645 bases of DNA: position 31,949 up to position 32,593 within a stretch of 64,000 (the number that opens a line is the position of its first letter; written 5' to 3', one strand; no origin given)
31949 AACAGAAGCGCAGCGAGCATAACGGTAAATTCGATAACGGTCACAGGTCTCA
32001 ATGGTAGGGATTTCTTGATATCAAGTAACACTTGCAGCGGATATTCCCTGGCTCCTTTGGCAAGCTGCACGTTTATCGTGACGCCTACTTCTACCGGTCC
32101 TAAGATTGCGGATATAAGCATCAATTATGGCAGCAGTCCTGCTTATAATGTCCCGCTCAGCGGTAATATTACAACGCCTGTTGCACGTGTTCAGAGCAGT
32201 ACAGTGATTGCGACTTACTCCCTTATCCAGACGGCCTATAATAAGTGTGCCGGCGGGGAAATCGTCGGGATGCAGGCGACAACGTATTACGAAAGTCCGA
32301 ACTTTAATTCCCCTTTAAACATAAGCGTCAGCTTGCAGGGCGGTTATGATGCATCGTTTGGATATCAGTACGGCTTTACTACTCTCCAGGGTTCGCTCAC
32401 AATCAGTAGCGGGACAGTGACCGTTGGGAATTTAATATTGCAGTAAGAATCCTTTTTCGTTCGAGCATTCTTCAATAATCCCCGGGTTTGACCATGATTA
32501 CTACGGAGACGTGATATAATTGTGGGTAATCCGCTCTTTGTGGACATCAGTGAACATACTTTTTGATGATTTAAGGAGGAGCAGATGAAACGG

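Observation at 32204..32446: An ~80-residue C-terminal module shared by the S8 protease and the giant multicopper oxidase (second copy 38004-38246)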

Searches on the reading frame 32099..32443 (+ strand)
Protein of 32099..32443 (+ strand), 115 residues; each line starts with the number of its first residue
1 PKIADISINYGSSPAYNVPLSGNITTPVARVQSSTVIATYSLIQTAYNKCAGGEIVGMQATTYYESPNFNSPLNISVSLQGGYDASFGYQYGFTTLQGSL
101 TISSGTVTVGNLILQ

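Call 9: search_protein_families(library=ncbifam, proteins=[window:32099-32443:+], max_evalue=10)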
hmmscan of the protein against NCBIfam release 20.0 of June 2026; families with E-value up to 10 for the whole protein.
window:32099-32443:+ (115 aa): 0 families

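Call 10: search_protein_families(library=pfam, proteins=[window:32099-32443:+], max_evalue=10)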
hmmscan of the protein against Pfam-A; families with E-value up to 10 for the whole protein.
window:32099-32443:+ (115 aa): 0 families

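Call 23: find_homologous_proteins(query=A2, max_evalue=0.001)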
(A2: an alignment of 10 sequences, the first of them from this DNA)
Query A2 (10 sequences) (93 aa, profile of the alignment): 61 proteins with E <= 0.001 among 3502 candidates.
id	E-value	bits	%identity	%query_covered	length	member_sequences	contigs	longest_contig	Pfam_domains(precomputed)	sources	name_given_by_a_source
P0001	1.4e-31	126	37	99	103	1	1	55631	-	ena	-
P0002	1.4e-30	123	43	82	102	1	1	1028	-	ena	-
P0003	1.5e-29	120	34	78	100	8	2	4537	-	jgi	jgi:hypothetical protein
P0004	8.5e-29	117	43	82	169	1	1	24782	-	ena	-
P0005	1.4e-27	114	45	84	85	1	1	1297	-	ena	-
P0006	3.0e-26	109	37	82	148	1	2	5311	PF00082.28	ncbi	-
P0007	7.9e-26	108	38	82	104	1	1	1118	-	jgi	-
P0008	3.0e-25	106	44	82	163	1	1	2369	PF05593.20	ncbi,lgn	-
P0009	3.4e-25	106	42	82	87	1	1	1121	-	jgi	-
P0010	9.8e-25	104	45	100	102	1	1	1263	-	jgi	jgi:hypothetical protein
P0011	1.7e-24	104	43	73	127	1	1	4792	-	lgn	-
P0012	3.8e-24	103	46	49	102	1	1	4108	-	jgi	jgi:hypothetical protein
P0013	3.9e-24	103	33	100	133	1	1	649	-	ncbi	-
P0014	3.6e-23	99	29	81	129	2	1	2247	-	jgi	jgi:hypothetical protein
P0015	1.1e-22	98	38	78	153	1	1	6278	-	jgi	jgi:hypothetical protein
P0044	4.3e-16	77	37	88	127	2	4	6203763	-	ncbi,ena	-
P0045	4.6e-16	77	33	82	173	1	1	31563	-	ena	-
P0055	7.8e-13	66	43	65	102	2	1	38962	-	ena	-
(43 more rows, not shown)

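Call 32: search_protein_families(library=pfam, alignment_id=A3, max_evalue=1)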
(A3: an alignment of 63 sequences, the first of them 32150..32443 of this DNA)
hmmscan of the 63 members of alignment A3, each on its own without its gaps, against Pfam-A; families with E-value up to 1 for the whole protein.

A. member 1, window:32150-32443:+ (98 aa): 0 families

B. families by the number of members that match (of 63 scanned): 41 families (the first 25 are shown)
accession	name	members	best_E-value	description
PF05593.20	RHS_repeat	5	1.1e-09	RHS Repeat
PF18911.6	PKD_4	3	4.4e-17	PKD domain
PF00801.26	PKD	3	3.3e-15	PKD domain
PF18998.6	Flg_new_2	3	8.9e-08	Divergent InlB B-repeat domain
PF15283.12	DUF4595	3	0.017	Domain of unknown function (DUF4595) with porin-like fold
PF02412.23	TSP_3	2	0.006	Thrombospondin type 3 repeat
PF00082.27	Peptidase_S8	1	4.8e-06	Subtilase family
PF17210.9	SdrD_B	1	5.5e-05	SdrD B-like domain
PF18981.6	InlK_D3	1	0.00083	Internalin K domain (D3/D4)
PF13620.12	CarboxypepD_reg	1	0.0014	Carboxypeptidase regulatory-like domain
PF16403.11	Bact_surface_Ig-like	1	0.0014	Bacterial surface protein, Ig-like domain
PF09479.16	Flg_new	1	0.0016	Listeria-Bacteroides repeat domain (List_Bact_rpt)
PF23148.1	Gp77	1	0.012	Podophage GP4 fiber-tail adaptor protein gp77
PF17572.7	DUF5478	1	0.014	Family of unknown function (DUF5478)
PF03422.21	CBM_6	1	0.017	Carbohydrate binding module (family 6)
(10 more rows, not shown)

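Call 33: search_protein_families(library=ncbifam, alignment_id=A3, max_evalue=1)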
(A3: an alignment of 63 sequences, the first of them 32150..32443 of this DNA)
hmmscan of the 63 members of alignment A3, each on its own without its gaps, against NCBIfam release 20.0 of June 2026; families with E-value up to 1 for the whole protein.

A. member 1, window:32150-32443:+ (98 aa): 0 families

B. families by the number of members that match (of 63 scanned): 30 families (the first 25 are shown)
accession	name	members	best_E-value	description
TIGR01643.1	YD_repeat_2x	5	7.9e-05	YD repeat-containing protein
TIGR04247.1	NosD_copper_fam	4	0.0043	nitrous oxide reductase family maturation protein NosD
NF045500.1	Omp28_seleno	2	2.1e-06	Omp28-related selenoprotein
TIGR02543.1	List_Bact_rpt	2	0.0029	TIGR02543 family repeat protein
NF033932.1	LapB_rpt_80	2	0.008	LapB repeat-containing protein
TIGR03769.1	P_ac_wall_RPT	2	0.012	TIGR03769 domain-containing protein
NF038131.1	choice_anch_K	2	0.019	choice-of-anchor K domain-containing protein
NF005379.0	PRK06922.1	2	0.068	class I SAM-dependent methyltransferase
TIGR00864.1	PCC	1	7.7e-08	polycystin cation channel protein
TIGR03921.1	T7SS_mycosin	1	2.1e-06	type VII secretion-associated serine protease mycosin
NF012200.0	choice_anch_D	1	7.4e-06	choice-of-anchor D domain-containing protein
NF047638.1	throspo3_MtsC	1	3.2e-05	cell-cell cohesion MYXO-CTERM protein MtsC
NF058578.1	CPR_pilus_PamR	1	0.0007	pilus system RbmA-like protein PamR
NF007208.0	PRK09630.1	1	0.01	DNA topoisomerase IV subunit A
NF033595.1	denti_PrtP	1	0.011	dentilisin complex serine proteinase subunit PrtP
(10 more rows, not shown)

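Call 34: predict_structure(alignment_id=A3)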
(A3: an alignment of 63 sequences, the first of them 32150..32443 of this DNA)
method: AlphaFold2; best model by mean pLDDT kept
length: 98 residues; sequences in the alignment: 63
mean_pLDDT: 86.7   pTM: 0.76
mean pLDDT of the five models: 86.7, 86.1, 85.3, 83.8, 82.2
residues with pLDDT >= 90: 58; 70-90: 32; 50-70: 1; < 50: 7
segments of 3 or more residues with pLDDT < 50: 1-7
pLDDT, mean of each block of 10 residues (from residue 1): 50 78 91 91 95 90 92 92 94 96
secondary structure, 60 per line:
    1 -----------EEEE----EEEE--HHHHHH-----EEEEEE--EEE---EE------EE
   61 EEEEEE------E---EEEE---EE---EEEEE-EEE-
elements in order: E12-15 E20-23 H26-31 E37-42 E45-47 E59-66 E77-80 E89-93 E95-97

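Call 36: fold_search(model_id=the predicted structure, library=pdb)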
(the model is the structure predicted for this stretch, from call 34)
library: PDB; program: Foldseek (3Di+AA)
matches with E <= 10: 17; with E <= 0.001: 0
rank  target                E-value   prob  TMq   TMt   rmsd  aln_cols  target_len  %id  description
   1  6mzn                  2.3e+00  0.01  0.12  0.05  13.5        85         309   14  Zebrafish betaglycan orphan domain structure from tetragonal crystal form (released 2019-08-21)
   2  7lbg_D                3.3e+00  0.03  0.22  0.16   6.9        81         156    6  CryoEM structure of the HCMV Trimer gHgLgO in complex with human Transforming growth factor beta receptor type 3 and n (released 2021-03-10)
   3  5jrw_D                4.2e+00  0.05  0.23  0.08   3.5        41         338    5  Crystal structure of Thermotoga maritima mutant D89R/D253R (released 2017-01-25)
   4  5jrw_C                5.3e+00  0.04  0.23  0.08   3.6        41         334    5  Crystal structure of Thermotoga maritima mutant D89R/D253R (released 2017-01-25)
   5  5jtg_C                6.0e+00  0.04  0.23  0.09   3.5        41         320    5  Crystal structure of Thermotoga maritima mutant D89K/D253K (released 2017-01-25)
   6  5jrw_A                6.4e+00  0.04  0.23  0.08   3.5        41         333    5  Crystal structure of Thermotoga maritima mutant D89R/D253R (released 2017-01-25)
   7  9fk5_E                6.4e+00  0.02  0.24  0.10  10.6        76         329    5  Zebrafish Betaglycan Orphan Domain (zfBGo) in complex with TGF-B3 and extracellular domains of TGFBRI and TGFBRII (released 2025-03-12)
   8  6n2b_B                7.2e+00  0.08  0.31  0.10   2.7        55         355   20  The Crystal Structure of Caldicellulosiruptor kristjanssonii Tapirin C-terminal domain (released 2018-12-19)
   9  5jtg_E                7.2e+00  0.03  0.23  0.09   3.5        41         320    5  Crystal structure of Thermotoga maritima mutant D89K/D253K (released 2017-01-25)
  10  5jtg_B                7.2e+00  0.03  0.23  0.09   3.5        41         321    5  Crystal structure of Thermotoga maritima mutant D89K/D253K (released 2017-01-25)
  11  5jtg_A                7.2e+00  0.03  0.23  0.09   3.5        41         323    5  Crystal structure of Thermotoga maritima mutant D89K/D253K (released 2017-01-25)
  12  4i0u_A                8.1e+00  0.04  0.25  0.08   3.1        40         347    5  Improved structure of Thermotoga maritima CorA at 2.7 A resolution (released 2013-03-06)
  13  6waa_B                8.7e+00  0.06  0.22  0.04   3.6        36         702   11  K. pneumoniae Topoisomerase IV (ParE-ParC) in complex with DNA and compound 34 (7-[(1S,5R)-1-amino-3-azabicyclo[3.1.0] (released 2020-07-15)
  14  6mzp_B                8.7e+00  0.00  0.14  0.06  15.4       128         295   12  Zebrafish betaglycan orphan domain structure from orthorhombic crystal form (released 2019-08-21)
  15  6waa_F                9.2e+00  0.08  0.28  0.04   3.0        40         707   10  K. pneumoniae Topoisomerase IV (ParE-ParC) in complex with DNA and compound 34 (7-[(1S,5R)-1-amino-3-azabicyclo[3.1.0] (released 2020-07-15)
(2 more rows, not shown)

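Call 37: search_protein_representatives(alignment_id=A3)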
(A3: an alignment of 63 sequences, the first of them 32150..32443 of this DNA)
Query: 63 sequences, 138 profile positions. Proteins with E-value up to 0.001 (for the whole library): 10051; up to 1e-10: 5078; up to 1e-30: 165. The best 150 are listed.
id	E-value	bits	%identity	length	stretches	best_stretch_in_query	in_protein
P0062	5.6e-85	298.5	-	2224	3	9-132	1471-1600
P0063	3.7e-77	273.2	-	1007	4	10-131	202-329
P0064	9.9e-77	271.8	-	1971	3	32-133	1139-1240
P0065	1.2e-76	271.6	-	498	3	23-128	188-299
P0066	1.2e-72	258.6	-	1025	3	23-132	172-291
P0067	5.0e-71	253.4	-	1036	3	9-131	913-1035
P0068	1.9e-64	232.0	-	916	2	23-129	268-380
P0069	3.2e-64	231.3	-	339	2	23-132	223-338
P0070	1.9e-62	225.6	-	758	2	9-130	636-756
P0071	6.2e-61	220.6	-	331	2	10-132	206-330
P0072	1.8e-60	219.1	-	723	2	16-132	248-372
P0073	1.4e-59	216.2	-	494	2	23-131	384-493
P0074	4.5e-59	214.6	-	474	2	48-132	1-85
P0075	3.1e-58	211.9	-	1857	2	9-130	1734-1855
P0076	1.3e-57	209.9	-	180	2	42-131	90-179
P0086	1.2e-52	193.8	-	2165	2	9-133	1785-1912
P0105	1.2e-39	151.7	-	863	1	9-133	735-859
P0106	1.3e-39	151.5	-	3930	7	43-97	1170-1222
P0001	6.0e-39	149.4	-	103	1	29-131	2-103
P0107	2.6e-38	147.4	-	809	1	16-131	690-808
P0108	2.9e-38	147.2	-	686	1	9-131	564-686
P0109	7.2e-38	145.9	-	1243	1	24-133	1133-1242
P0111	1.4e-36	141.7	-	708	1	9-131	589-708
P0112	1.5e-36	141.7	-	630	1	9-132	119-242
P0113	1.7e-36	141.5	-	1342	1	10-131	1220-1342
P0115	3.1e-36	140.7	-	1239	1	10-131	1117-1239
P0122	2.2e-35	137.9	-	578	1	9-131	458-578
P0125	3.8e-35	137.1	-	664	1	9-133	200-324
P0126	4.8e-35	136.8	-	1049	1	9-131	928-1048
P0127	6.9e-35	136.3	-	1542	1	30-131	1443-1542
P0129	8.2e-35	136.0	-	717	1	33-131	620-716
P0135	1.6e-34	135.1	-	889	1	23-131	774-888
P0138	1.9e-34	134.9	-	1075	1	10-130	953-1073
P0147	5.9e-34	133.3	-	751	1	23-131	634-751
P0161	9.4e-33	129.4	-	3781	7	16-133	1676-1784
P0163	1.2e-32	129.1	-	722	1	12-130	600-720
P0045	2.3e-31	124.9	-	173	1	9-131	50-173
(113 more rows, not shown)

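Call 40: find_encoding_contigs(protein=P0044, flank=10000, max_places=4)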
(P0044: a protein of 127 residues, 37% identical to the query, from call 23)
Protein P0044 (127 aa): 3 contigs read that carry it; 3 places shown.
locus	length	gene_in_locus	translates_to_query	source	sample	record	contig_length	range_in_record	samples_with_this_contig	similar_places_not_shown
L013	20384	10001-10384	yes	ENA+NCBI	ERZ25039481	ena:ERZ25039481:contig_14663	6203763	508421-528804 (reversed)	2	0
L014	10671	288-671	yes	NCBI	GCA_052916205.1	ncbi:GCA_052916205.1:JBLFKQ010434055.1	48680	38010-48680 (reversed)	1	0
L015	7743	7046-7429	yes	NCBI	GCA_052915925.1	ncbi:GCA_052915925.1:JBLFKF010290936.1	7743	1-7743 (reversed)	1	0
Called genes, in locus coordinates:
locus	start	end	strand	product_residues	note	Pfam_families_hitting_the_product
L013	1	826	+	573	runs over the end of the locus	PF25023:TEN_YD-shell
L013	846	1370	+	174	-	-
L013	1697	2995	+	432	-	PF18998:Flg_new_2 (faint)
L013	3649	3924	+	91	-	-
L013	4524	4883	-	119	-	PF12844:HTH_19, PF13560:HTH_31, PF01381:HTH_3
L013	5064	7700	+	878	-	PF01807:Zn_ribbon_DnaG, PF08275:DNAG_N (weak), PF13155:Toprim_2, PF13362:Toprim_3 (weak), PF13662:Toprim_4 (weak), PF27228:MTBMA_p00010_2nd (weak)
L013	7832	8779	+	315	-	PF02899:Phage_int_SAM_1 (faint), PF00589:Phage_integrase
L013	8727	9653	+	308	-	PF02899:Phage_int_SAM_1, PF00589:Phage_integrase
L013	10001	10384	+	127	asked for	-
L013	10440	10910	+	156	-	-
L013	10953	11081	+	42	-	-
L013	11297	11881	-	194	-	PF02357:NusG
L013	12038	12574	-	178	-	PF13482:RNase_H_2 (weak)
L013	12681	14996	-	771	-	PF00270:DEAD, PF04851:ResIII (weak), PF00271:Helicase_C, PF22982:WHD_HRQ1, PF09369:MZB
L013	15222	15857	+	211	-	PF13483:Lactamase_B_3, PF12706:Lactamase_B_2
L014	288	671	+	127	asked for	-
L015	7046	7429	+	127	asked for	-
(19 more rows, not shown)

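Call 44: search_solved_structures(query=A3, max_evalue=10, show_alignments=3)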
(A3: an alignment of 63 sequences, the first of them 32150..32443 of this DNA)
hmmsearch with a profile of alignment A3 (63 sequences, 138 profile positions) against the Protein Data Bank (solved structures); distinct sequences matched with E-value up to 10: 2.
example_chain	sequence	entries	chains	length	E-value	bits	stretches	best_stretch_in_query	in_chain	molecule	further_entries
5hup_A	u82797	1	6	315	0.0014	21.8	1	59-104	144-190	Nicotinate-nucleotide pyrophosphorylase (Carboxylating)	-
5hul_A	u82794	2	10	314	0.0015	21.8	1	59-104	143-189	Quinolinate phosphoribosyltransferase | Nicotinate-nucleotide diphosphorylase (Carboxylating)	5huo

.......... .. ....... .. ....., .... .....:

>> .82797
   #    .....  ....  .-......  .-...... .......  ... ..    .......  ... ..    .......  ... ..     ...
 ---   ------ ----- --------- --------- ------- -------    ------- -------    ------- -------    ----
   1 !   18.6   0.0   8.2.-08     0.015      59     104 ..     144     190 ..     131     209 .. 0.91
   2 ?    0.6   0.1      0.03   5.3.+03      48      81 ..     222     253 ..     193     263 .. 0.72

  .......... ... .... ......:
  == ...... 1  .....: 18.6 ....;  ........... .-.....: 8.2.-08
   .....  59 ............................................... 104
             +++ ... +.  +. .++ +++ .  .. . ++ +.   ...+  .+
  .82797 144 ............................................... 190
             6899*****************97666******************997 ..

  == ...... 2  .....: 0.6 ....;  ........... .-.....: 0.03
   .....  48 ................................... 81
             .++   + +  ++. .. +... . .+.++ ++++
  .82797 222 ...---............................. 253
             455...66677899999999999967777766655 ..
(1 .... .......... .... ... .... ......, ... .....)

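Call 47: find_encoding_contigs(protein=P0001, flank=10000, max_places=2)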
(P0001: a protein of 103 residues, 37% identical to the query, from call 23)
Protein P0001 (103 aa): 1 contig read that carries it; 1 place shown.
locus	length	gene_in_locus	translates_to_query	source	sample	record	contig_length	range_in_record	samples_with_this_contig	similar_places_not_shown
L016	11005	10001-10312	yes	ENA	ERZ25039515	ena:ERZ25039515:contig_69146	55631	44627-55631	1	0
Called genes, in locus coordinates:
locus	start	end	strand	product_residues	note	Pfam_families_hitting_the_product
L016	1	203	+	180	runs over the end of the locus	-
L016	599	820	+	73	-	-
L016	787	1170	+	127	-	-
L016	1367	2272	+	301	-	PF05048:NosD, PF07602:DUF1565 (weak), PF13229:Beta_helix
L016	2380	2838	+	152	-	PF09136:Glucodextran_B (weak), PF17936:Big_6 (weak), PF02412:TSP_3 (weak)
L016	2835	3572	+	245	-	PF13385:Laminin_G_3, PF18884:TSP3_bac (weak)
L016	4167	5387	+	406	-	PF02412:TSP_3 (faint), PF19077:Big_13 (faint)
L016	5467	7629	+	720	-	PF07705:CARDB (faint), PF22544:HYDIN_VesB_CFA65-like_Ig (faint), PF13620:CarboxypepD_reg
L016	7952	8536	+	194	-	-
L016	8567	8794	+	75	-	-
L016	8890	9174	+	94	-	-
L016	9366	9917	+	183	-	-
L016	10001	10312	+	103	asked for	-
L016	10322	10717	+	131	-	-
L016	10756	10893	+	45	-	-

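Call 48: find_encoding_contigs(protein=P0045, flank=10000, max_places=2)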
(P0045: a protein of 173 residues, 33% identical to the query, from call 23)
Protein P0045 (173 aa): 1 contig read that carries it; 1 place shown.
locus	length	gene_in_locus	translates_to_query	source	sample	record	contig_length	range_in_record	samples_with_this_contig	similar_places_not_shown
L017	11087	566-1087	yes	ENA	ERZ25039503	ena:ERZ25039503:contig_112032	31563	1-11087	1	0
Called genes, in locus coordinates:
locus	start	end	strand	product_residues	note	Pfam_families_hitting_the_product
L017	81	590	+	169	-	-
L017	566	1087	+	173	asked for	-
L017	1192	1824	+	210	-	-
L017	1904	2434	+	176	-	-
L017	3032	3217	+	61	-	PF13711:DUF4160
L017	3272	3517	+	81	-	PF10387:DUF2442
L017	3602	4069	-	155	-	PF04002:RadC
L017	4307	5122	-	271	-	PF02673:BacA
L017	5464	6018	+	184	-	PF00675:Peptidase_M16, PF05193:Peptidase_M16_C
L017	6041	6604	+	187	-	PF05193:Peptidase_M16_C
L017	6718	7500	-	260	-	PF09339:HTH_IclR, PF01614:IclR_C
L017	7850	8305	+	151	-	PF00582:Usp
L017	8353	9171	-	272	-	PF01261:AP_endonuc_2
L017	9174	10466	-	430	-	PF03445:DUF294, PF10335:DUF294_C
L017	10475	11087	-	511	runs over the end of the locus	PF00474:SSF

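Call 49: find_encoding_contigs(protein=P0055, flank=10000, max_places=2)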
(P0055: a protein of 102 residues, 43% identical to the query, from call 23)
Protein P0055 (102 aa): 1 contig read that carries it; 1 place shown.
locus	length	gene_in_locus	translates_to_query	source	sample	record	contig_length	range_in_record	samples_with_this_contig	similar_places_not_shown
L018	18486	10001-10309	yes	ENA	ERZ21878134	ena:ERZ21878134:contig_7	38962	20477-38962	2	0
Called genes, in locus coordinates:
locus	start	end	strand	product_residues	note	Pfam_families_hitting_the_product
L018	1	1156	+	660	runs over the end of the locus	PF07696:7TMR-DISMED2, PF07695:7TMR-DISM_7TM, PF07730:HisKA_3, PF02518:HATPase_c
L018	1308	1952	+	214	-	PF00072:Response_reg, PF00196:GerE, PF08281:Sigma70_r4_2 (faint)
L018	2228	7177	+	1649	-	PF07581:Glug (weak)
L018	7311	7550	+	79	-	-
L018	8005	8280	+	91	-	PF07581:Glug (weak)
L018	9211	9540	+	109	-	-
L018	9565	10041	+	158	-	-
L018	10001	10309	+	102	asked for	-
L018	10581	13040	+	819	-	-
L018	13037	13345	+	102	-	-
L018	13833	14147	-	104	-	-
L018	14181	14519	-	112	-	-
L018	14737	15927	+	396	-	PF07581:Glug (faint)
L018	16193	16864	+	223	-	PF07696:7TMR-DISMED2, PF07695:7TMR-DISM_7TM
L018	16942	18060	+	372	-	PF07695:7TMR-DISM_7TM (weak), PF07730:HisKA_3 (weak), PF13581:HATPase_c_2 (weak), PF02518:HATPase_c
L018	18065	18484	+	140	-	?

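Call 50: search_protein_families(library=pfam, proteins=[P0106, P0161], max_evalue=0.001)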
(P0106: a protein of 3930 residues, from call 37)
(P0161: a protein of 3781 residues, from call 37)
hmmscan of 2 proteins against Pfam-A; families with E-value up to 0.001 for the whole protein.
P0106 (3930 aa): 3 families
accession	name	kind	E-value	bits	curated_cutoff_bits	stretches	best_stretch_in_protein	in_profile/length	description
PF00353.25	HemolysinCabind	-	4e-69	228.4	23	11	2726-2761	1-36/36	RTX calcium-binding nonapeptide repeat (4 copies)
PF01095.25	Pectinesterase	-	3.1e-12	46.3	27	0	2027-2080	8-65/298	Pectinesterase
PF04151.21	PPC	-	4.8e-06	27.8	25.9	1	290-372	2-70/70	Bacterial pre-peptidase C-terminal domain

P0161 (3781 aa): 7 families
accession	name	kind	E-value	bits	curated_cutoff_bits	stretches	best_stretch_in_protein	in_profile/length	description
PF13573.12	SprB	-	3e-60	200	28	6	3402-3438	1-37/37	SprB repeat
PF06832.18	BiPBP_C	-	9.6e-15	54.7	26.8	0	2020-2077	32-87/90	Penicillin-Binding Protein C-terminus Family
PF13229.12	Beta_helix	-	5.2e-14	52.6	25.9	1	1770-1902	22-142/158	Right handed beta helix region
PF00041.27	fn3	-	2e-06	28.4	25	0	2013-2074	5-72/84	Fibronectin type III domain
PF00801.26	PKD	-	3.1e-05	24.3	23.5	0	3475-3554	9-79/80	PKD domain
PF22352.2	K319L-like_PKD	-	4.3e-05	23.9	27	0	3359-3394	46-83/84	K319L-like, PKD domain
PF07495.19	Y_Y_Y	-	0.00097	19.4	26.6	0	1205-1229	24-48/65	Y_Y_Y domain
